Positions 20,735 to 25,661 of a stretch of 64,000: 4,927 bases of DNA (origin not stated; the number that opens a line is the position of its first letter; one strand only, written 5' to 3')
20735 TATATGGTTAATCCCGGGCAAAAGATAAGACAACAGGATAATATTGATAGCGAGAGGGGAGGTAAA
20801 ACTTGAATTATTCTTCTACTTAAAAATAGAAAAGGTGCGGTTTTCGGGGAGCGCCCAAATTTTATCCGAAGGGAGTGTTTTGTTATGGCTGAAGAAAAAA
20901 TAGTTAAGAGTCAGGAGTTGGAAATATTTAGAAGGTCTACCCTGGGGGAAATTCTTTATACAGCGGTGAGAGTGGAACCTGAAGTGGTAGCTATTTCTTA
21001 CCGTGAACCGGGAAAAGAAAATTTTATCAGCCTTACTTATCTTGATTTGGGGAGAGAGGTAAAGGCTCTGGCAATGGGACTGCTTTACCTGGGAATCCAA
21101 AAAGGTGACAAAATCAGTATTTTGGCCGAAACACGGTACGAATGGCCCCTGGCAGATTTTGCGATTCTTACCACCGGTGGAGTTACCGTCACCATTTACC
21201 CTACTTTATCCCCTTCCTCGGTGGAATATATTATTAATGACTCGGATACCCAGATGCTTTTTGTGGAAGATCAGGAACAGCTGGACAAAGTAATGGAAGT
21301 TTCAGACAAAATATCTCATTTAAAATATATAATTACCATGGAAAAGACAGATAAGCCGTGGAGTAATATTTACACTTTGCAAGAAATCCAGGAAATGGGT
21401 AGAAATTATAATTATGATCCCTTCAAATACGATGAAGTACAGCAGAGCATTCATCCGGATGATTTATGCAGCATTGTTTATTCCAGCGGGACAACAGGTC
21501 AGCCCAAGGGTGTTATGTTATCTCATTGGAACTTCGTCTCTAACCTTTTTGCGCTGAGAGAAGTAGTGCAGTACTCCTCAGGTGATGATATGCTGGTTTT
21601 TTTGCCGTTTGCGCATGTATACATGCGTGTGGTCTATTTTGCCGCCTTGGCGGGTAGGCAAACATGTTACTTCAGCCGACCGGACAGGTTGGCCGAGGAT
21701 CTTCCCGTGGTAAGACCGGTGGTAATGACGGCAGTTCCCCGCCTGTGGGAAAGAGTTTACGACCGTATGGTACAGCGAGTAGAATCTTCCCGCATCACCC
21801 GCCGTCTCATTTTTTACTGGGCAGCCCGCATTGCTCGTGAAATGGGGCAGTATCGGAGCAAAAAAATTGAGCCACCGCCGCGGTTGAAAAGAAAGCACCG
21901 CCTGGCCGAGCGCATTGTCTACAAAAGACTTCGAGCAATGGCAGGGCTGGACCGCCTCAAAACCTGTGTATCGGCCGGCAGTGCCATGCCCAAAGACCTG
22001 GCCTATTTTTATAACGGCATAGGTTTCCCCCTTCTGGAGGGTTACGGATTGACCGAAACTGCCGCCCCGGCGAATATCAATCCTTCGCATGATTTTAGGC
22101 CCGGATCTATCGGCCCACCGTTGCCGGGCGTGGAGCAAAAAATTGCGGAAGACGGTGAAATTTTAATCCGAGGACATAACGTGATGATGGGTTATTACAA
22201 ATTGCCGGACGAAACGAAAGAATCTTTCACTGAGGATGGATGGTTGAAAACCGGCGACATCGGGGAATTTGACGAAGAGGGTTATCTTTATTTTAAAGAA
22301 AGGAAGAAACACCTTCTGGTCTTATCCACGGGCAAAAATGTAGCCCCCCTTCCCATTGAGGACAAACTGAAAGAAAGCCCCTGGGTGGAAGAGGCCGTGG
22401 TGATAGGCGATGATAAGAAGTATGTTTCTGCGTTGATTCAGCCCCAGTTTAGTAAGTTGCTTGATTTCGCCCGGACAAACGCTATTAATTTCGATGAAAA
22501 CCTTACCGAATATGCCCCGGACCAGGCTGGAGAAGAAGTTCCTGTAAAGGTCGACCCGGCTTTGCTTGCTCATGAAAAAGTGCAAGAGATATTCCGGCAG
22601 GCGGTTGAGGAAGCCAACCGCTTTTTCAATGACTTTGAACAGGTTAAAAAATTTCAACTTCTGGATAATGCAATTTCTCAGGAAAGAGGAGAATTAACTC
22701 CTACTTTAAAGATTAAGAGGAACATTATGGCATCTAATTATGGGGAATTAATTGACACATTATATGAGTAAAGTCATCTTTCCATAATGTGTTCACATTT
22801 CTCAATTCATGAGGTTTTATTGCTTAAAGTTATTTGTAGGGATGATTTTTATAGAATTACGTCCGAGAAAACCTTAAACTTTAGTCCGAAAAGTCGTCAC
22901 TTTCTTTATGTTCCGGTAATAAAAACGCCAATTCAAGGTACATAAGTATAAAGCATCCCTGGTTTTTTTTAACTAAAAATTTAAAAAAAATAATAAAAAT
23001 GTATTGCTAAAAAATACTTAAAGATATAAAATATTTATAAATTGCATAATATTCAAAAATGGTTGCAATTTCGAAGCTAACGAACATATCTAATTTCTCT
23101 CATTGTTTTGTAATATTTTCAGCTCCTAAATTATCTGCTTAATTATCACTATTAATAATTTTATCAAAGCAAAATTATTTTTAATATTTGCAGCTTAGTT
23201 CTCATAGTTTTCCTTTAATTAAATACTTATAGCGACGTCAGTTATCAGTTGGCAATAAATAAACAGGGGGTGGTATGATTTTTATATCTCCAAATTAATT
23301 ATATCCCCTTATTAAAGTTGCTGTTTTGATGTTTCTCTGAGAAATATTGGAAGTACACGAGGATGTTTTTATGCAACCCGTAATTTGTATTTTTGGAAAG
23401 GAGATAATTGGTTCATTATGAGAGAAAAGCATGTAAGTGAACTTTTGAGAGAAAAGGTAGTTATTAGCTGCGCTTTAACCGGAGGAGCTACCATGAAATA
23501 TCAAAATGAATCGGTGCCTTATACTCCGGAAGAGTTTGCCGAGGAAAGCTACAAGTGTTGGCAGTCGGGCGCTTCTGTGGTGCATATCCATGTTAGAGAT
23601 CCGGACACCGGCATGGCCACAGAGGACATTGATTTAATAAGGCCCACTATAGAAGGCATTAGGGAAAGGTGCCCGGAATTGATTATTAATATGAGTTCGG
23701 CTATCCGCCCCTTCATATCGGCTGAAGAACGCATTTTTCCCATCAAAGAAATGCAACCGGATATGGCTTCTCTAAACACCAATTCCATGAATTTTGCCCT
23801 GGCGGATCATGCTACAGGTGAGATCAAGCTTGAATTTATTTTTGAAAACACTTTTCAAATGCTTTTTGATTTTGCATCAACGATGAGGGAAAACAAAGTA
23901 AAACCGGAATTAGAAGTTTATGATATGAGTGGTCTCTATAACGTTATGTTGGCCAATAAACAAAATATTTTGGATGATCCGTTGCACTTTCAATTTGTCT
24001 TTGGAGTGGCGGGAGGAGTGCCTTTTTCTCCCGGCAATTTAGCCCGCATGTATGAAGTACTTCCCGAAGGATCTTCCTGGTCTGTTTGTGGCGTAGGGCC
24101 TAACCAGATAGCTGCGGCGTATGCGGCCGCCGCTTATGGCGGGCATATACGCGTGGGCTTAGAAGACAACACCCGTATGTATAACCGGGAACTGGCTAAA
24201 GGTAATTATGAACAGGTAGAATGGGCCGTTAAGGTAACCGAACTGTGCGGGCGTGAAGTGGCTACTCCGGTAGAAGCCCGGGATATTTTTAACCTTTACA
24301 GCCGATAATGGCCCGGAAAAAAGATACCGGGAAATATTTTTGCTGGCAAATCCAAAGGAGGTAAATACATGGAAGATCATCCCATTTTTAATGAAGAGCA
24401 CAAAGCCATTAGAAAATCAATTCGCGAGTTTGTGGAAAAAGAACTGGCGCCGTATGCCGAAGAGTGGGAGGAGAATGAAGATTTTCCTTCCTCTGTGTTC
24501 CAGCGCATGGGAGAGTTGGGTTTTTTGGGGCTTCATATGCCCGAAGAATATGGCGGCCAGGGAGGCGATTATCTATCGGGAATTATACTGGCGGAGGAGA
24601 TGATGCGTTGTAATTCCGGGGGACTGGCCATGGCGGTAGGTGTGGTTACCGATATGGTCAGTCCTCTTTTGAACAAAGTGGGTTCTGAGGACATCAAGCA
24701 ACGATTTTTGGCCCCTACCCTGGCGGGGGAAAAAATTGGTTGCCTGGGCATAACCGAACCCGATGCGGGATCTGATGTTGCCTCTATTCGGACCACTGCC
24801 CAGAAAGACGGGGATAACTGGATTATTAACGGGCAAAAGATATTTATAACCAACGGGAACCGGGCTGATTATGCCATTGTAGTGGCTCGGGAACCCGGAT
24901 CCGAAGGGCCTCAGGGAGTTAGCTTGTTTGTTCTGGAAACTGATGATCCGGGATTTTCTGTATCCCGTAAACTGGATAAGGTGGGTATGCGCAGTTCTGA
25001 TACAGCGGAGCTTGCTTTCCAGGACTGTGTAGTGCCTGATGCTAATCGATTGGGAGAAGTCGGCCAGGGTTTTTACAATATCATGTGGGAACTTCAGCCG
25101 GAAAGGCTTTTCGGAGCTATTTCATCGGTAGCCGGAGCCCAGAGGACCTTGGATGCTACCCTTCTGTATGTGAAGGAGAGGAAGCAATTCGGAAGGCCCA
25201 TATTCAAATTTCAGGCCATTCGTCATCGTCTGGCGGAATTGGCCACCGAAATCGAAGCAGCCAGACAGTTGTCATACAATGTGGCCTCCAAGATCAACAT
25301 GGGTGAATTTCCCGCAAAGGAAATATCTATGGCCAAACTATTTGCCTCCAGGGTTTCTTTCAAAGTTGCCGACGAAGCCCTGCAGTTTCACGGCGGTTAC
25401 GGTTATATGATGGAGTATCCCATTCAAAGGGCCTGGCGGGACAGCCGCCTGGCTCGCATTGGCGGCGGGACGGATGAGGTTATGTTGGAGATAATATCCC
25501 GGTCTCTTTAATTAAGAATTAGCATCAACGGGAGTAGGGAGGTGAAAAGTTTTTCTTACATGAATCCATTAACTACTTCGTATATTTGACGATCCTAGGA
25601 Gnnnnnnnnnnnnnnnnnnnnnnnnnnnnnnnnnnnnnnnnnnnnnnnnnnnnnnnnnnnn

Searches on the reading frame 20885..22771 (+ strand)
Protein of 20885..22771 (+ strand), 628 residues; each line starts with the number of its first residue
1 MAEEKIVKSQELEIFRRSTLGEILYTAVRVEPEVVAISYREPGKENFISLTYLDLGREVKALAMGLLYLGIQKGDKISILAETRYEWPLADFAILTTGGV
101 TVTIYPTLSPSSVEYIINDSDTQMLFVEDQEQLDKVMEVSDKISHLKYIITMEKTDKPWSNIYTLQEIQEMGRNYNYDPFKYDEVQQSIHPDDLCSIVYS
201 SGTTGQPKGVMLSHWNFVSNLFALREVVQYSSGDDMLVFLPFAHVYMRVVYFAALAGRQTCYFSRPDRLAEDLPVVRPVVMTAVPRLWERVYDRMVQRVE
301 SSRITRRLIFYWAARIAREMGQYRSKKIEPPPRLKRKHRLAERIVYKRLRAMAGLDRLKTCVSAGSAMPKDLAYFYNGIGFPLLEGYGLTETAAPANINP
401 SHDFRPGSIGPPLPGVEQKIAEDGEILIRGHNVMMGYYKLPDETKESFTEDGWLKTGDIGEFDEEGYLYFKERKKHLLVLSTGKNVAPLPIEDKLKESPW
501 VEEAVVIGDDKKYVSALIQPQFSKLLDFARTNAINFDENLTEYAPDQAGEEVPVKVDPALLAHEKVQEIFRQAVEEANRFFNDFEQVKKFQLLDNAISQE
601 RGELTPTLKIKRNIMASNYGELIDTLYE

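Call 50: search_protein_families(library=pfam, proteins=[window:20885-22771:+], max_evalue=0.00001)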
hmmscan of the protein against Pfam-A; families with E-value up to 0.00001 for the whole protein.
window:20885-22771:+ (628 aa): 2 families
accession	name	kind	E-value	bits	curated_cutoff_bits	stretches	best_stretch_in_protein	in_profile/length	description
PF00501.34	AMP-binding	-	1.5e-76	258.1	29.9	1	27-438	4-384/384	AMP-binding enzyme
PF23562.2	AMP-binding_C_3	-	1.1e-14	55.3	20.8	1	477-522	3-49/124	AMP-binding enzyme C-terminal domain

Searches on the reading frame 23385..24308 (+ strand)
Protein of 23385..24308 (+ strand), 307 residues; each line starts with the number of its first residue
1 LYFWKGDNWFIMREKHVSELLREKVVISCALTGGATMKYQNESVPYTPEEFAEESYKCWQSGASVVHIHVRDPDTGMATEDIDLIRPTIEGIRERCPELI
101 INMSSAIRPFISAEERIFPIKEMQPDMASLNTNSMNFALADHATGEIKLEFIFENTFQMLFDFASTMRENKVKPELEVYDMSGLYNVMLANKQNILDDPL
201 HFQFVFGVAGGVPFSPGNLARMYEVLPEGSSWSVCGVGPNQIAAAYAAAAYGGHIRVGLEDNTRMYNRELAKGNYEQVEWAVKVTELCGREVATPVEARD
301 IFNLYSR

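Call 50: search_protein_families(library=pfam, proteins=[window:23385-24308:+], max_evalue=0.00001)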
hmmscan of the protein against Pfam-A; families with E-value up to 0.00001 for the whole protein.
window:23385-24308:+ (307 aa): 1 family
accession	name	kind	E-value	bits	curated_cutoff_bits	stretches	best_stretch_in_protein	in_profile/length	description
PF05853.18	BKACE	-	1e-93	314.1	24.8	1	24-304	1-274/274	beta-keto acid cleavage enzyme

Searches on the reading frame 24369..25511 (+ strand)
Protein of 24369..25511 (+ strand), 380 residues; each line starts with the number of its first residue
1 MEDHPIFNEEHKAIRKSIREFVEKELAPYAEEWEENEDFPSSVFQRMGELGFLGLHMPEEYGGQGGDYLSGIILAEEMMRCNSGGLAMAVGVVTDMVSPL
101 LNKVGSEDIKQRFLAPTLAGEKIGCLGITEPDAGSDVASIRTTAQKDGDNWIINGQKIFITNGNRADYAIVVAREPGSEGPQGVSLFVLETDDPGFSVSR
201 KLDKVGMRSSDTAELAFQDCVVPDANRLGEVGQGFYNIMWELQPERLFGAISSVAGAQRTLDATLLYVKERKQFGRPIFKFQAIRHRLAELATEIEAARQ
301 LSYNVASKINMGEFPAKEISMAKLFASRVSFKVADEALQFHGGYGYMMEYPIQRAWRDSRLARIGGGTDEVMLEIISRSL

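Call 50: search_protein_families(library=pfam, proteins=[window:24369-25511:+], max_evalue=0.00001)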
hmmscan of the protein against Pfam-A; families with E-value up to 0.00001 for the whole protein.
window:24369-25511:+ (380 aa): 4 families
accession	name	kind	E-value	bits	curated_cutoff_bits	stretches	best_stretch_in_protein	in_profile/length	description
PF00441.29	Acyl-CoA_dh_1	-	2.2e-50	171.1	22.4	1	232-380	1-149/150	Acyl-CoA dehydrogenase, C-terminal domain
PF02771.21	Acyl-CoA_dh_N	-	1.3e-36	125.8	22.9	1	8-121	1-113/113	Acyl-CoA dehydrogenase, N-terminal domain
PF02770.24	Acyl-CoA_dh_M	-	2.5e-30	104.9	33.3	1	125-220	1-97/97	Acyl-CoA dehydrogenase, middle domain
PF08028.16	Acyl-CoA_dh_2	-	2.2e-20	73.7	22.7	1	257-362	11-126/134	Acyl-CoA dehydrogenase, C-terminal domain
